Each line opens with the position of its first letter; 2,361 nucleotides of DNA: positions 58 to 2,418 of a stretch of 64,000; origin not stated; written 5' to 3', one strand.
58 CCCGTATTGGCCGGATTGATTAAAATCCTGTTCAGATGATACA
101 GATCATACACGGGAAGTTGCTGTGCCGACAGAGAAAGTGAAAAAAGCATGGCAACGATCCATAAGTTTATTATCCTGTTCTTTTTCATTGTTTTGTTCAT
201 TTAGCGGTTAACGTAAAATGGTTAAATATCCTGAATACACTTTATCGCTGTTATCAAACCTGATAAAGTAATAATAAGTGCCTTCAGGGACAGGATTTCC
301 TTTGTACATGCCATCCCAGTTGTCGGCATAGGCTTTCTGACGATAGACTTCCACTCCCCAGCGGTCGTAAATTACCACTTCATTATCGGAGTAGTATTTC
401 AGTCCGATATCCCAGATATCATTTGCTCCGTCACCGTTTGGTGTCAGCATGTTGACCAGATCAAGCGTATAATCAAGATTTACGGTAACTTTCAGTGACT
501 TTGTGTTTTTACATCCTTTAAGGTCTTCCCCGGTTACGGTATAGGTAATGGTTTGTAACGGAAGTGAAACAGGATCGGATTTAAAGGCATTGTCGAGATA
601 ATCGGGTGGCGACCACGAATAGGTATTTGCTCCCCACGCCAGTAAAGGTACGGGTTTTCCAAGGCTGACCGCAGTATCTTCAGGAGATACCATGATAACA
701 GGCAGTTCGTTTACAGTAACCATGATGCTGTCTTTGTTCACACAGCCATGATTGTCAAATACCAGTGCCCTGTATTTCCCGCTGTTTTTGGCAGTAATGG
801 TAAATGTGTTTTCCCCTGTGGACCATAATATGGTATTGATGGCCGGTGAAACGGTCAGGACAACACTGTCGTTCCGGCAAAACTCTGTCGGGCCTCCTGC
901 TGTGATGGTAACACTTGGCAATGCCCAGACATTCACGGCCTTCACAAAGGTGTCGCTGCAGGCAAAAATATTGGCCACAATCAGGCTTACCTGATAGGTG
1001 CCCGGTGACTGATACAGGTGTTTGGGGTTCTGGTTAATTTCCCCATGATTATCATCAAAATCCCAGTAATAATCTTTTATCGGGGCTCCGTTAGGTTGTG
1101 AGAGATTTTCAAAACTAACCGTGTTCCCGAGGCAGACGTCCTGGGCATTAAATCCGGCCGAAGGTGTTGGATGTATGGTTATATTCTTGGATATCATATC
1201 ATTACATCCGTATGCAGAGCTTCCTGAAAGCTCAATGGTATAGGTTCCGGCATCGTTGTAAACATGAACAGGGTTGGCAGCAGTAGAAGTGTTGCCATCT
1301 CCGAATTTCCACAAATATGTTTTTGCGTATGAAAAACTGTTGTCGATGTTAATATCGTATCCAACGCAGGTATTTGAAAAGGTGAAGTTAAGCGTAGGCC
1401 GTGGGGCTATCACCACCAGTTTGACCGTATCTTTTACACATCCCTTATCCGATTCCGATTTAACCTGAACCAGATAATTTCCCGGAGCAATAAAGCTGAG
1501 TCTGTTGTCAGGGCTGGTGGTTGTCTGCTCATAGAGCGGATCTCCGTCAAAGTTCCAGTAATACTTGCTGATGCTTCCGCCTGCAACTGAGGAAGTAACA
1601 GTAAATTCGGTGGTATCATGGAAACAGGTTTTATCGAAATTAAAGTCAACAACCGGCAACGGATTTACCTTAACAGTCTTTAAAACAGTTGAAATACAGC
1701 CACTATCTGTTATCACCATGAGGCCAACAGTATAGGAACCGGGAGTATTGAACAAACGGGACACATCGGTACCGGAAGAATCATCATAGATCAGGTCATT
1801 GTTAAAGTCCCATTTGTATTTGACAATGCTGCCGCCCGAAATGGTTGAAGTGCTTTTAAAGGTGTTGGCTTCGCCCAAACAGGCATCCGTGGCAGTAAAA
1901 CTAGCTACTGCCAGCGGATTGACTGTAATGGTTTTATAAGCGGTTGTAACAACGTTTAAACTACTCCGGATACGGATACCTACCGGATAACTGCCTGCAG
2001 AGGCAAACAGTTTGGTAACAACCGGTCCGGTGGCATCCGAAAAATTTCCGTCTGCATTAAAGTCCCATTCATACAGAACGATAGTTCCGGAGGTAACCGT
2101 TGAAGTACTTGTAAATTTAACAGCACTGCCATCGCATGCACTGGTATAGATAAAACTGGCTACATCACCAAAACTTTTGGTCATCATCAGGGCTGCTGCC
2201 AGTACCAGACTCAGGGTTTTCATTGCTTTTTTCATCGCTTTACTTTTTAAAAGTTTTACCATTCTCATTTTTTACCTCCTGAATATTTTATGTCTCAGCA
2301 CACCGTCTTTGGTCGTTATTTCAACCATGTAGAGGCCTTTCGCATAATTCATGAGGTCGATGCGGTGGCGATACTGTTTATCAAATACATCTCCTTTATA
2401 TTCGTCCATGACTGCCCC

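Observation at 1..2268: Giant gene, type-B CTD protein and PorP/SprF partner arranged as a SprB/SprF-like secretion cassette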

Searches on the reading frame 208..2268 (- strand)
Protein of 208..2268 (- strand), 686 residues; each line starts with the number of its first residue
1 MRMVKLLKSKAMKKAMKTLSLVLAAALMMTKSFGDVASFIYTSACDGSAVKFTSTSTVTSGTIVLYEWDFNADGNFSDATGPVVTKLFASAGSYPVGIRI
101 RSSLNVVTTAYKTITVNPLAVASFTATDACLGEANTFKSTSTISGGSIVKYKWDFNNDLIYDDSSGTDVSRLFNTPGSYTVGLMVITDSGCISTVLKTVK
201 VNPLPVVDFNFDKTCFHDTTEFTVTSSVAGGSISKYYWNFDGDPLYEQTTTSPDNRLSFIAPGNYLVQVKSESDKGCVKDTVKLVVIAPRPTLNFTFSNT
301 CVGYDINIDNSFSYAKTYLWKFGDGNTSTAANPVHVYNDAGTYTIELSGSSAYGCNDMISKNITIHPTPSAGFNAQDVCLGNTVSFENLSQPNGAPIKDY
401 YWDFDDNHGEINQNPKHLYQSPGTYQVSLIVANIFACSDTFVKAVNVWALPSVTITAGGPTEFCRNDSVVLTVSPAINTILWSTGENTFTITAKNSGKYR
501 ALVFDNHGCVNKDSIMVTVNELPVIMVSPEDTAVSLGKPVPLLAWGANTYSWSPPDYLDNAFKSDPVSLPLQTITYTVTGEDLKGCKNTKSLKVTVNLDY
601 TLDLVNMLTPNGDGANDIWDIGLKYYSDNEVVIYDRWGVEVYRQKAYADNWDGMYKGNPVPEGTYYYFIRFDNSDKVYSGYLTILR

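Call 6: search_protein_families(library=pfam, proteins=[window:208-2268:-], max_evalue=0.01)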
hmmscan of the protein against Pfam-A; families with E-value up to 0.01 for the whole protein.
window:208-2268:- (686 aa): 9 families
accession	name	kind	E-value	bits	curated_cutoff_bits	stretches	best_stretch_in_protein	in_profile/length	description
PF18911.6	PKD_4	-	1e-52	176.5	27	5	291-363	4-81/85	PKD domain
PF00801.26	PKD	-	1.1e-36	125.1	23.5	5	314-354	28-70/80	PKD domain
PF13585.12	CHU_C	-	1.8e-24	86.1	27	1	603-684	2-86/86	CHU_C Type IX secretion signal domain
PF08329.16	ChitinaseA_N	-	0.00013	22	21.2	0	217-288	35-108/133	Chitinase A, N-terminal domain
PF16967.11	TcfC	-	0.0008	19.4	29.4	0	85-115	38-67/68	E-set like domain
PF19081.6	Ig_7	-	0.00099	19.8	27.3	0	205-285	4-78/84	Ig-like domain CHU_C associated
PF13927.12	Ig_3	-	0.0017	19.2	30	0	217-252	14-49/78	Immunoglobulin domain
PF18981.6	InlK_D3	-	0.0061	17.1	25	0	256-286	43-73/75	Internalin K domain (D3/D4)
PF06832.18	BiPBP_C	-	0.0071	16.7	26.8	0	226-269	37-78/90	Penicillin-Binding Protein C-terminus Family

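Call 7: search_protein_families(library=ncbifam, proteins=[window:208-2268:-], max_evalue=0.01)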
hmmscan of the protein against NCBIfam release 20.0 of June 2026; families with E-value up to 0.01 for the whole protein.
window:208-2268:- (686 aa): 3 families
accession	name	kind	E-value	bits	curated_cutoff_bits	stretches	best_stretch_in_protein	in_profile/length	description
TIGR04131.1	Bac_Flav_CTERM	domain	7.6e-19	67.7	35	1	604-686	3-85/85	T9SS type B sorting domain-containing protein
TIGR00864.1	PCC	subfamily_domain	1.4e-15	54.8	1861.4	3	235-357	1339-1467/2700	polycystin cation channel protein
NF058578.1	CPR_pilus_PamR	equivalog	0.0067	15.3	300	0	414-432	205-223/297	pilus system RbmA-like protein PamR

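Call 12: find_encoding_contigs(protein=window:208-2268:-, flank=10000, max_places=6)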
Protein window:208-2268:- (686 aa): no gene with exactly this product is on record in the collection.
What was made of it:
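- Tried and rejected: It failed (call 12) because public gene calls start at Met3 (684 aa).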

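Call 13: find_related_loci(query=window:208-2268:-, collection=genome_contigs, flank=10000)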
Query window:208-2268:- (686 aa) in genome_contigs; peptide patterns used: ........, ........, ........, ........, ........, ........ (x = any residue, [..] = any of these).
204 stretches matched a pattern; 3 encode a relative of the query (tblastn E <= 1e-3); 3 distinct loci.
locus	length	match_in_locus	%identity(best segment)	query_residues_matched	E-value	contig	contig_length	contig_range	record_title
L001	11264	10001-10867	31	477-682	1e-13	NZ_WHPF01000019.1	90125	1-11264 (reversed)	Limnovirga soli strain KCS-6 19, whole genome shotgun sequence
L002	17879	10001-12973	29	8-686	2e-56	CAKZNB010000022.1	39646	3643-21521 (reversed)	MAG TPA_asm: uncultured Flavobacteriales bacterium isolate ERR2094167_bin.72_CONCOCT_v1.1_MAG genome assembly, contig: E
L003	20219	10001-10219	36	600-671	3e-10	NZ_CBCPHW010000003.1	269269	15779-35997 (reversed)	Myroides odoratus strain MIP2401 isolate MIP2401 3, whole genome shotgun sequence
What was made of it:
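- Tried and rejected: It gave only remote type B proteins from Limnovirga, a Flavobacteriales MAG and Myroides (call 13).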

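Call 15: find_homologous_proteins(query=window:208-2268:-)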
Query window:208-2268:- (686 aa): 1161 proteins with E <= 0.001 among 8000 candidates; the best 120 are listed.
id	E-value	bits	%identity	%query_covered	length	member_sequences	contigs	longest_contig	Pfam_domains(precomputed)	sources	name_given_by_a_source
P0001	0.0e+0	1564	100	100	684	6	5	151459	PF00801.27,PF13585.13,PF18911.7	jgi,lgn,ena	-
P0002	0.0e+0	1269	80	98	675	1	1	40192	PF00801.27,PF13585.13,PF18911.7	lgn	-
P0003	0.0e+0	1140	72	100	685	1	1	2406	PF00801.27,PF13585.13,PF08329.17,PF18911.7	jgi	-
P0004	0.0e+0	1130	71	100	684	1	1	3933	PF00801.27,PF13585.13,PF08329.17,PF19081.7,PF18911.7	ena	-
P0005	0.0e+0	1112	70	100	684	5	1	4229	PF00801.27,PF13585.13,PF08329.17,PF18911.7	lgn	-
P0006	4.9e-295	999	63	100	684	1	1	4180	PF00801.27,PF13585.13,PF08329.17,PF18911.7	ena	-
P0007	1.6e-259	881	58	98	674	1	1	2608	PF00801.27,PF13585.13,PF08329.17,PF18911.7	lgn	-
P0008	1.6e-245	835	54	98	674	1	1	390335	PF00801.27,PF13585.13,PF08329.17,PF18911.7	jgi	jgi:gliding motility-associated-like protein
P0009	9.8e-213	727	50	98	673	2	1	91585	PF00801.27,PF13585.13,PF18911.7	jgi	jgi:gliding motility-associated-like protein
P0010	7.2e-182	625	32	80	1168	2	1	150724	PF22352.3,PF00801.27,PF24695.2,PF08329.17,PF18911.7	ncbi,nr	ncbi:MAG TPA: PKD domain-containing protein, partial [Bacteroidia bacterium]|nr:PKD domain-containin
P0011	4.0e-164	566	29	95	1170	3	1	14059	PF22352.3,PF00801.27,PF13585.13,PF08329.17,PF18911.7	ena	-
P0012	2.2e-163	563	43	98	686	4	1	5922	PF00801.27,PF13585.13,PF18911.7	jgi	-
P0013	1.1e-153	531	31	97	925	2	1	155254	PF00801.27,PF18981.7,PF13585.13,PF08329.17,PF18911.7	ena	-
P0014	4.1e-151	523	40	98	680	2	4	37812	PF00801.27,PF13585.13,PF18911.7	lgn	-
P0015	2.0e-147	511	39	99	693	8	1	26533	PF00801.27,PF13585.13,PF18911.7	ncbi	ncbi:MAG: gliding motility-associated-like protein [Bacteroidia bacterium]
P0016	7.0e-142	492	30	95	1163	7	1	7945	PF00801.27,PF13585.13,PF08329.17,PF19081.7,PF18911.7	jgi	jgi:gliding motility-associated-like protein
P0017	1.8e-141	491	38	99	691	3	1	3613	PF00801.27,PF13585.13,PF18911.7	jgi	jgi:gliding motility-associated-like protein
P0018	1.2e-138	482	30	95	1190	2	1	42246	PF00801.27,PF13585.13,PF08329.17,PF18911.7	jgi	-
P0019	3.0e-131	457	29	95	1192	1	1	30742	PF00801.27,PF13585.13,PF08329.17,PF18911.7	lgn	-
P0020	2.3e-130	454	29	93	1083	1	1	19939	PF22352.3,PF00801.27,PF13585.13,PF08329.17,PF18911.7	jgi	jgi:gliding motility-associated-like protein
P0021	1.1e-127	446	33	94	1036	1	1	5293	PF16820.12,PF00801.27,PF18981.7,PF13585.13,PF08329.17,PF18911.7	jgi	jgi:gliding motility-associated-like protein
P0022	6.3e-125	436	29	91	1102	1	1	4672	PF00801.27,PF13585.13,PF08329.17,PF24070.2,PF18911.7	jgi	jgi:gliding motility-associated-like protein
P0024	4.8e-119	417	28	94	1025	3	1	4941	PF00801.27,PF13585.13,PF18911.7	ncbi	-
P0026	1.4e-109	386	28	83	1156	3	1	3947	PF00801.27,PF13585.13,PF08329.17,PF18911.7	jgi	jgi:gliding motility-associated-like protein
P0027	7.4e-108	380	31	94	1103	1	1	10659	PF22352.3,PF00801.27,PF13585.13,PF18911.7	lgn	-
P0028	1.0e-107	380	26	94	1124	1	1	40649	PF16820.12,PF00801.27,PF13585.13,PF08329.17,PF19081.7,PF18911.7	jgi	jgi:gliding motility-associated-like protein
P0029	9.4e-107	376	31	95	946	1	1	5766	PF00801.27,PF13585.13,PF18911.7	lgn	-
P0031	5.8e-103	364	31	94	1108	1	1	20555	PF00801.27,PF18981.7,PF13585.13,PF08329.17,PF18911.7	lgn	-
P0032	2.5e-102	362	28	95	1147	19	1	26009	PF22352.3,PF00801.27,PF13585.13,PF18483.9,PF08329.17,PF16967.12,PF18911.7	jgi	jgi:gliding motility-associated-like protein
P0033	1.5e-101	359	26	63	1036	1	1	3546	PF00801.27,PF13585.13,PF08329.17,PF19081.7,PF18911.7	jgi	jgi:gliding motility-associated-like protein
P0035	4.6e-100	354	27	94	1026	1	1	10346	PF00801.27,PF13585.13,PF08329.17,PF18911.7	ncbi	-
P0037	5.6e-97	344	30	95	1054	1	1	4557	PF00801.27,PF13585.13,PF08329.17,PF18911.7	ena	-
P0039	3.1e-96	342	30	95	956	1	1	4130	PF22352.3,PF00801.27,PF13585.13,PF18911.7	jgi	jgi:gliding motility-associated-like protein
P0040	3.5e-96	341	35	86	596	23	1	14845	PF00801.27,PF13585.13,PF08329.17,PF18911.7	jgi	jgi:gliding motility-associated-like protein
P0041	4.9e-94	334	30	65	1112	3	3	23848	PF19406.6,PF13585.13,PF19076.7,PF24312.2,PF06832.19,PF19081.7,PF04862.19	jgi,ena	jgi:gliding motility-associated-like protein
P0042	2.2e-93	332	28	93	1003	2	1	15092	PF00801.27,PF13585.13,PF08329.17,PF18911.7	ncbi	-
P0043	1.7e-92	329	27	92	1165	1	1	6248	PF00801.27,PF13585.13,PF08329.17,PF18911.7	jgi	-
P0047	4.6e-90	321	30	95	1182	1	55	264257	PF00801.27,PF13585.13,PF08329.17,PF18911.7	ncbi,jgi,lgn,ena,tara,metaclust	tara:strand:- start:25651 stop:29199 length:3549 start_codon:yes stop_codon:yes gene_type:complete|m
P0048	2.6e-89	319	31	70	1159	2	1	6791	PF00801.27,PF13585.13,PF18911.7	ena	-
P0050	2.3e-88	316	29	95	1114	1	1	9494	PF00801.27,PF13585.13,PF08329.17,PF18911.7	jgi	jgi:gliding motility-associated-like protein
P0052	4.6e-87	311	29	95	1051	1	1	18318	PF16820.12,PF00801.27,PF18981.7,PF13585.13,PF08329.17,PF18911.7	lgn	-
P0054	3.8e-86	308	29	95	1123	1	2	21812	PF00801.27,PF13585.13,PF18911.7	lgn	-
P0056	1.0e-85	307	28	72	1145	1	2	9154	PF13585.13,PF26689.1,PF19081.7,PF18911.7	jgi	jgi:gliding motility-associated-like protein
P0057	1.3e-84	303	27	91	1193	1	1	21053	PF00801.27,PF13585.13,PF18911.7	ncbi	-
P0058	1.9e-84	303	25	95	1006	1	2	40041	PF16820.12,PF00801.27,PF13585.13,PF08329.17,PF18911.7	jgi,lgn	-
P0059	2.8e-84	302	31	55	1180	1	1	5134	PF00801.27,PF13585.13,PF08329.17,PF18911.7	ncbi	ncbi:MAG: PKD domain-containing protein, partial [Bacteroidales bacterium]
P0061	2.7e-83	299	35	84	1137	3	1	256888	PF00801.27,PF13585.13,PF18911.7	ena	-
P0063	7.7e-82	294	27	98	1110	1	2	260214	PF00801.27,PF18981.7,PF13585.13,PF18911.7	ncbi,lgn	-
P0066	1.3e-80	290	27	95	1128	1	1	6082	PF22352.3,PF00801.27,PF13585.13,PF08329.17,PF18911.7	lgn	-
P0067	2.2e-80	289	29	94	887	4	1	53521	PF00801.27,PF13585.13,PF18911.7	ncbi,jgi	-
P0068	3.6e-80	289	28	100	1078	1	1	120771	PF05735.20,PF00801.27,PF13585.13,PF18911.7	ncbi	ncbi:MAG: PKD domain-containing protein [Bacteroidota bacterium]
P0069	4.7e-80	288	27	94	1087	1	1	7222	PF00801.27,PF13585.13,PF08329.17,PF18911.7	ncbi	-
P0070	5.2e-80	288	28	95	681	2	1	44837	PF00801.27,PF13585.13,PF18911.7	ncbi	ncbi:MAG: hypothetical protein COC01_01795, partial [Bacteroidetes bacterium]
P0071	5.6e-80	288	29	95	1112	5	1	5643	PF00801.27,PF13585.13,PF18911.7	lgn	-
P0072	6.5e-80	288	29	95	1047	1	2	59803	PF00801.27,PF13585.13,PF08329.17,PF18911.7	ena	-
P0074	2.3e-79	286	28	95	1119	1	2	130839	PF00801.27,PF13585.13,PF18911.7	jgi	-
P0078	4.7e-79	285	28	84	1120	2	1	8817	PF00801.27,PF13585.13,PF26689.1,PF18483.9,PF00139.27,PF08329.17,PF19081.7,PF18911.7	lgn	-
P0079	4.9e-79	285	25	91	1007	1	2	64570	PF16820.12,PF00801.27,PF13585.13,PF18911.7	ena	-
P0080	7.0e-78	281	29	91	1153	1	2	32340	PF22352.3,PF00801.27,PF18981.7,PF13585.13,PF08329.17,PF18911.7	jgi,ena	-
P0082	1.9e-75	273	30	91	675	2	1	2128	PF00801.27,PF13585.13,PF08329.17,PF18911.7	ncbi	ncbi:MAG: hypothetical protein CVU11_17025, partial [Bacteroidetes bacterium HGW-Bacteroidetes-6]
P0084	1.3e-74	270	31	78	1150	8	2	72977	PF00801.27,PF13585.13,PF13385.14,PF08329.17,PF06832.19,PF19081.7,PF18911.7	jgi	jgi:gliding motility-associated-like protein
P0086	2.1e-74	269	28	75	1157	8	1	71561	PF00754.32,PF00801.27,PF13585.13,PF22633.4,PF19081.7,PF18911.7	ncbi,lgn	ncbi:MAG: PKD domain-containing protein [Bacteroidota bacterium]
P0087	2.4e-74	269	30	83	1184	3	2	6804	PF00801.27,PF18981.7,PF13585.13,PF08329.17,PF18911.7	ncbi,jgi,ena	jgi:PKD repeat protein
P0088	2.6e-74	269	27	81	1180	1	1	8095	PF00801.27,PF13585.13,PF19081.7,PF18911.7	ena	-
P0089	3.4e-74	269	30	70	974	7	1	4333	PF00801.27,PF13585.13,PF08329.17,PF18911.7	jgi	-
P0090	5.8e-74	268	26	84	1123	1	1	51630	PF22352.3,PF00801.27,PF13585.13,PF18483.9,PF00139.27,PF19081.7,PF18911.7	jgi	jgi:gliding motility-associated-like protein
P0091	9.1e-74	267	30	84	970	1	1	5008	PF22352.3,PF00801.27,PF13585.13,PF18911.7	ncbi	ncbi:MAG: PKD domain-containing protein, partial [Chitinophagaceae bacterium]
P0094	4.8e-73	265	29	75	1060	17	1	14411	PF00801.27,PF13585.13,PF08329.17,PF18911.7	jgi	jgi:gliding motility-associated-like protein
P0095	1.2e-72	264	29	91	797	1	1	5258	PF19408.6,PF00801.27,PF13585.13,PF08329.17,PF18911.7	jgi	jgi:gliding motility-associated-like protein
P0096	4.6e-72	262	30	67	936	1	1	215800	PF00801.27,PF13585.13,PF18911.7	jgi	jgi:PKD repeat protein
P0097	7.0e-72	261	31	58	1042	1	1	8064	PF07495.20,PF15418.13,PF16820.12,PF00801.27,PF18981.7,PF00963.25,PF16403.12,PF08329.17,PF18911.7,PF21027.4,PF22352.3,PF13585.13,PF18962.8,PF13860.13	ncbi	-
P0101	7.6e-71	258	29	94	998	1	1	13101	PF00801.27,PF13585.13,PF08329.17,PF18911.7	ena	-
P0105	7.6e-70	254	31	79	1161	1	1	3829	PF00801.27,PF13585.13,PF19081.7,PF18911.7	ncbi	-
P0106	8.4e-70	254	33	43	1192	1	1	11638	PF00801.27,PF18981.7,PF13585.13,PF08329.17,PF18911.7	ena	-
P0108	1.6e-69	253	28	94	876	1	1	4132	PF00801.27,PF13585.13,PF06832.19,PF18911.7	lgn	-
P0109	4.3e-69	252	27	88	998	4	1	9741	PF00801.27,PF13585.13,PF08329.17,PF18911.7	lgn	-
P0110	4.4e-69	252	28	84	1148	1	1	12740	PF00801.27,PF13585.13,PF18911.7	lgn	-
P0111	1.2e-68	250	27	88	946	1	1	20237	PF00801.27,PF13585.13,PF08329.17,PF18911.7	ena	-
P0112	1.4e-68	250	28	84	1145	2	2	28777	PF00754.32,PF00801.27,PF13585.13,PF22633.4,PF19081.7,PF18911.7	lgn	-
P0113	1.5e-68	250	29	92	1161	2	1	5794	PF00801.27,PF18981.7,PF13585.13,PF18911.7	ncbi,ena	-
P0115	4.4e-68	249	31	54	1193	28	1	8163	PF00801.27,PF13585.13,PF19081.7,PF18911.7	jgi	jgi:gliding motility-associated-like protein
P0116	6.1e-68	248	27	95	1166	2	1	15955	PF00801.27,PF13585.13,PF18911.7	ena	-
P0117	6.5e-68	248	37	54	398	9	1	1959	PF00801.27,PF13585.13,PF18911.7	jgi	jgi:gliding motility-associated-like protein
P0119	7.3e-68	248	28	79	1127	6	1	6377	PF00801.27,PF13585.13,PF18483.9,PF19081.7,PF18911.7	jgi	jgi:gliding motility-associated-like protein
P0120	1.4e-67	247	27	95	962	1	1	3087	PF00801.27,PF13585.13,PF08329.17,PF19081.7,PF18911.7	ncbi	ncbi:MAG: PKD domain-containing protein, partial [Bacteroidota bacterium]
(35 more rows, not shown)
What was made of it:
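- Tried and rejected: The homologue search then recovered it as P0001 (call 15).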

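Call 16: find_encoding_contigs(protein=P0001, flank=10000, max_places=5)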
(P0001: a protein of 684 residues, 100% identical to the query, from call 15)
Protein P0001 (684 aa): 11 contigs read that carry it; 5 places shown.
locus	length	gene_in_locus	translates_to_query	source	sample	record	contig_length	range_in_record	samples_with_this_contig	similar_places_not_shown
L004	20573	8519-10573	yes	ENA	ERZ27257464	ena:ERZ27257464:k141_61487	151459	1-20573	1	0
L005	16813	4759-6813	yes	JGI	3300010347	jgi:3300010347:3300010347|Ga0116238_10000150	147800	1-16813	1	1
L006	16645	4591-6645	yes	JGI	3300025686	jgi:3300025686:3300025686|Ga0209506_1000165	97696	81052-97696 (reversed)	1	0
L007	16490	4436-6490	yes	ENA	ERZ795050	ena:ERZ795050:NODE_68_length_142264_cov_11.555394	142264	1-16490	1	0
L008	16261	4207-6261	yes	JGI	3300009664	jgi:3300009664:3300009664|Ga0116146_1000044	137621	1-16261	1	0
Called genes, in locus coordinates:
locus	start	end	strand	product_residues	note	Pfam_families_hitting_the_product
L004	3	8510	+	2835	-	?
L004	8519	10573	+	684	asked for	PF00801:PKD (weak), PF18911:PKD_4, PF00801:PKD (weak), PF18911:PKD_4, PF00801:PKD (weak), PF18911:PKD_4 (weak), PF18911:PKD_4, PF13585:CHU_C, +2 more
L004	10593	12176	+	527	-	PF11751:PorP_SprF, PF00691:OmpA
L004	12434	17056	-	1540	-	-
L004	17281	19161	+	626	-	-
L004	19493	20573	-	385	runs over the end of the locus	-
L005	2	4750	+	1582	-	?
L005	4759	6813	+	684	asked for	PF00801:PKD (weak), PF18911:PKD_4, PF00801:PKD (weak), PF18911:PKD_4, PF00801:PKD (weak), PF18911:PKD_4 (weak), PF18911:PKD_4, PF13585:CHU_C, +2 more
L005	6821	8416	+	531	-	PF11751:PorP_SprF, PF00691:OmpA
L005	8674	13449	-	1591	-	-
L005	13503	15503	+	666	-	-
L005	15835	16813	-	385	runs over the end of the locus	-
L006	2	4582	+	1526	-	?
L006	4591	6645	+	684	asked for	PF00801:PKD (weak), PF18911:PKD_4, PF00801:PKD (weak), PF18911:PKD_4, PF00801:PKD (weak), PF18911:PKD_4 (weak), PF18911:PKD_4, PF13585:CHU_C, +2 more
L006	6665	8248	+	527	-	PF11751:PorP_SprF, PF00691:OmpA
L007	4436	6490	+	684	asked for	PF00801:PKD (weak), PF18911:PKD_4, PF00801:PKD (weak), PF18911:PKD_4, PF00801:PKD (weak), PF18911:PKD_4 (weak), PF18911:PKD_4, PF13585:CHU_C, +2 more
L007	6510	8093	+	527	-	PF11751:PorP_SprF, PF00691:OmpA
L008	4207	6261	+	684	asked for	PF00801:PKD (weak), PF18911:PKD_4, PF00801:PKD (weak), PF18911:PKD_4, PF00801:PKD (weak), PF18911:PKD_4 (weak), PF18911:PKD_4, PF13585:CHU_C, +2 more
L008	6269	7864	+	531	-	PF11751:PorP_SprF, PF00691:OmpA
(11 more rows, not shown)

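Call 21: search_protein_families(library=pfam, proteins=[L005:6821-8416:+, L005:8674-13449:-, L005:13503-15503:+], max_evalue=0.01)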
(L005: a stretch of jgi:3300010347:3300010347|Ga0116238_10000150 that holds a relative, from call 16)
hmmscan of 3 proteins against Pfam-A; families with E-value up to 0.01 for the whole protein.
L005:6821-8416:+ (531 aa): 2 families
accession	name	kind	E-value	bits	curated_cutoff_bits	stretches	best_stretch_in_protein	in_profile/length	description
PF11751.14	PorP_SprF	-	2.2e-53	182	22.3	1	25-321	2-273/273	Type IX secretion system membrane protein PorP/SprF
PF00691.25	OmpA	-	2.9e-22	79.3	27.2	1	429-523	1-98/98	OmpA family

L005:8674-13449:- (1591 aa): 2 families
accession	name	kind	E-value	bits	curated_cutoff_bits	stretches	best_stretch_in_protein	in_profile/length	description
PF13884.11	Peptidase_S74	-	5.6e-16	59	22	1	1488-1539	1-57/58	Chaperone of endosialidase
PF22262.2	DUF6950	-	2e-05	25.1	27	0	735-803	37-108/134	Domain of unknown function (DUF6950)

L005:13503-15503:+ (666 aa): 0 families
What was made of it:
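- On OmpA_C-like peptidoglycan-binding domain (PF00691): PF00691 scores 79.3 bits (cut-off 27.2) (call 21).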
